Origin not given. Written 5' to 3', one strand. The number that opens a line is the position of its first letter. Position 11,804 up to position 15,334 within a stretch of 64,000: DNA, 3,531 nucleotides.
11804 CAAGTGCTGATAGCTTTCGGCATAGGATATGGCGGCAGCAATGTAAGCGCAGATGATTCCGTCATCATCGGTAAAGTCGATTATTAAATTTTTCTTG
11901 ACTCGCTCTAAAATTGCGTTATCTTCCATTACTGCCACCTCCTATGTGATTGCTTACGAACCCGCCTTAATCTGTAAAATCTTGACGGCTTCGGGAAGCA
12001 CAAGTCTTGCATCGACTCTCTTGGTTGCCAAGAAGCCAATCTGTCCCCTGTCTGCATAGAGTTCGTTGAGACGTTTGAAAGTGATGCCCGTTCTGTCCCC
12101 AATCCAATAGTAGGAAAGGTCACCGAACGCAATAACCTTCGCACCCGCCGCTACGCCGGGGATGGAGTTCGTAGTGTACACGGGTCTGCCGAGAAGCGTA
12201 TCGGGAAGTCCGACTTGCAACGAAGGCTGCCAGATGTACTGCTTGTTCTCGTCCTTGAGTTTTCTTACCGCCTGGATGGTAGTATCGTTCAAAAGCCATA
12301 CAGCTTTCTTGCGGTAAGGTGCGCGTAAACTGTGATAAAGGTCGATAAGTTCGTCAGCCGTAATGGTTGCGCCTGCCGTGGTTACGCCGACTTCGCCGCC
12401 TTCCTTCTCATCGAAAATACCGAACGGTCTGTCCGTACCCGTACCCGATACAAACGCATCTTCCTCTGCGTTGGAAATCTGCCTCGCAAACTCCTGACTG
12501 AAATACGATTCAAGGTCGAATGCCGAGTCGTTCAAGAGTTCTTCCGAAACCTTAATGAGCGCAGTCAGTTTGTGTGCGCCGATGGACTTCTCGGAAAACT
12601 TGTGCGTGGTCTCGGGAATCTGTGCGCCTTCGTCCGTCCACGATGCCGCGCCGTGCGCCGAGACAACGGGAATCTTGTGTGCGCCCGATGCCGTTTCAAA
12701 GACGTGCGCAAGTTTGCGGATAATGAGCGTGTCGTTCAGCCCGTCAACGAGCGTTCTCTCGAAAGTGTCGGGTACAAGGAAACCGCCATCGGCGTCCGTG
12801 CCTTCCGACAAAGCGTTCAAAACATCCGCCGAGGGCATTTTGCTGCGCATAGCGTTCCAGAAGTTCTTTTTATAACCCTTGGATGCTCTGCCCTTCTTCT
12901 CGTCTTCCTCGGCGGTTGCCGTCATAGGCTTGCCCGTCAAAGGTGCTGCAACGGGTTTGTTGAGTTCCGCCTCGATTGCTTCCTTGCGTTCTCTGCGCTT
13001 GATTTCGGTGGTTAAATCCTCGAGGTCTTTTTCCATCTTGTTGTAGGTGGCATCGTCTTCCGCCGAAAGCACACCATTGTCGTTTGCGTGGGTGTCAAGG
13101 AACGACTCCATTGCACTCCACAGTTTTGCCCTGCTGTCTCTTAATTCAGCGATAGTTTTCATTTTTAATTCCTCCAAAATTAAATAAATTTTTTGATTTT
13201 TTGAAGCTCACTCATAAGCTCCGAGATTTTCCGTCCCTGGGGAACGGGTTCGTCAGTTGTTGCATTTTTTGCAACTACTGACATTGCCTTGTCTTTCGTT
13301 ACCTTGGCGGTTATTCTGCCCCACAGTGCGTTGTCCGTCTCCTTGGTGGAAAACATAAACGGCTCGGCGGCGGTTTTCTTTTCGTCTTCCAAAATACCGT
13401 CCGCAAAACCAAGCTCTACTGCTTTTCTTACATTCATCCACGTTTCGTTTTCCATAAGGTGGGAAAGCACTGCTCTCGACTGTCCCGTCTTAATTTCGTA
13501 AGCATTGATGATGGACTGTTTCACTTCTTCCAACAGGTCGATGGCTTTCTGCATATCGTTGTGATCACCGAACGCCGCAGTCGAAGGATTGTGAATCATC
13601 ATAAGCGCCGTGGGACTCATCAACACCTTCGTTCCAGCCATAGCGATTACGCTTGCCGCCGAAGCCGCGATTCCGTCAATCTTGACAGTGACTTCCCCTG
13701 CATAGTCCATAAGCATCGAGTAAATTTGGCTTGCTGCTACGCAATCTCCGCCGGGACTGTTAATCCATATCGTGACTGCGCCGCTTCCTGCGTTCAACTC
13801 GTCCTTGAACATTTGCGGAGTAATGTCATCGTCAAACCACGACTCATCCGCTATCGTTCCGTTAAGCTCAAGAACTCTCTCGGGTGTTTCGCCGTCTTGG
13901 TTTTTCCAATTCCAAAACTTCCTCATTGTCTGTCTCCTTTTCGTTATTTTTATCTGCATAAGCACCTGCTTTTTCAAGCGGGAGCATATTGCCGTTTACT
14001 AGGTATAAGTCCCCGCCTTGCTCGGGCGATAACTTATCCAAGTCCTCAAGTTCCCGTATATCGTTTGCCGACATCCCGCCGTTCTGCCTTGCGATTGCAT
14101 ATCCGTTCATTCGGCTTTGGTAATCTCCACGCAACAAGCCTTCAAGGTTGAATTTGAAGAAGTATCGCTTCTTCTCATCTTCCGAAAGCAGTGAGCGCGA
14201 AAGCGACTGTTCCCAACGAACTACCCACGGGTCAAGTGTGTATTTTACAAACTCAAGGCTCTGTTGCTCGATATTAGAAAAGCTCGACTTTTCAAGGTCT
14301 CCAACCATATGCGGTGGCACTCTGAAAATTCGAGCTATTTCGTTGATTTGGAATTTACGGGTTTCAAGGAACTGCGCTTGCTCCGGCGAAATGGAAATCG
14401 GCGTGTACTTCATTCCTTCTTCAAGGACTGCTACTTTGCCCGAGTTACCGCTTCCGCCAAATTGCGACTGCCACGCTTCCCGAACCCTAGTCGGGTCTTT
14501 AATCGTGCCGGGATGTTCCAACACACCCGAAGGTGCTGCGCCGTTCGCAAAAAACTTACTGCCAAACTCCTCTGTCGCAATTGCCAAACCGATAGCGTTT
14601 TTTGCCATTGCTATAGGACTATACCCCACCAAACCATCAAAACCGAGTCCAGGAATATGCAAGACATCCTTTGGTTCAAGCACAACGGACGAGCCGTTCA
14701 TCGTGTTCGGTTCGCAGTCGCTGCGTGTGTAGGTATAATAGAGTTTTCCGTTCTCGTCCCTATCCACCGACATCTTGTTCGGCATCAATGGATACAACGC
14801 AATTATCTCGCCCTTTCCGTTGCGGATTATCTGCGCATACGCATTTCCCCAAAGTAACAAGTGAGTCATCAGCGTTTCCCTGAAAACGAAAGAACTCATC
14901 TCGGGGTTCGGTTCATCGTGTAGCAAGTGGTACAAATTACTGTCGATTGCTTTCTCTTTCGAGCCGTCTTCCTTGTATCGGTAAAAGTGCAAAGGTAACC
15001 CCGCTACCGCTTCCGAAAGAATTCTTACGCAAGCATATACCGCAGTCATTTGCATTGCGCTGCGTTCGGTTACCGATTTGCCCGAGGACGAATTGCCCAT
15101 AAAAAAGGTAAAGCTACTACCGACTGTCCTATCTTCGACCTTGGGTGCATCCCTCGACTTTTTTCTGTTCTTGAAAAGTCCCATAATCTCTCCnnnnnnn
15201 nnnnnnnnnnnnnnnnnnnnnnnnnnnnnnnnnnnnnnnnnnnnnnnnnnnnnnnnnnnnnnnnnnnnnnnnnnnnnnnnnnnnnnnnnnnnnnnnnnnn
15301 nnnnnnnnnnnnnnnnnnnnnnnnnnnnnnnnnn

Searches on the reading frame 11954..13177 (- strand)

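Call 84: search_protein_families(library=pfam, proteins=[window:11954-13177:-], max_evalue=0.001)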
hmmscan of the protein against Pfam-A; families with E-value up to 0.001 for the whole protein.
window:11954-13177:- (407 aa): 1 family
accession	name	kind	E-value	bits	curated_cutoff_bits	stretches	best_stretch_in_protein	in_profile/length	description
PF05065.19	Phage_capsid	-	4.5e-81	272.8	24.2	1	131-402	1-279/280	Phage capsid family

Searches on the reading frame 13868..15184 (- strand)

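Call 84: search_protein_families(library=pfam, proteins=[window:13868-15184:-], max_evalue=0.001)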
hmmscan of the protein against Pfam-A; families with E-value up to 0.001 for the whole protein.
window:13868-15184:- (438 aa): 1 family
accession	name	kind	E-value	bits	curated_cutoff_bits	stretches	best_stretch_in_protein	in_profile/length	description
PF04860.17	Phage_portal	-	7.6e-132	439.8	39.1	1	48-381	2-321/321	Phage portal protein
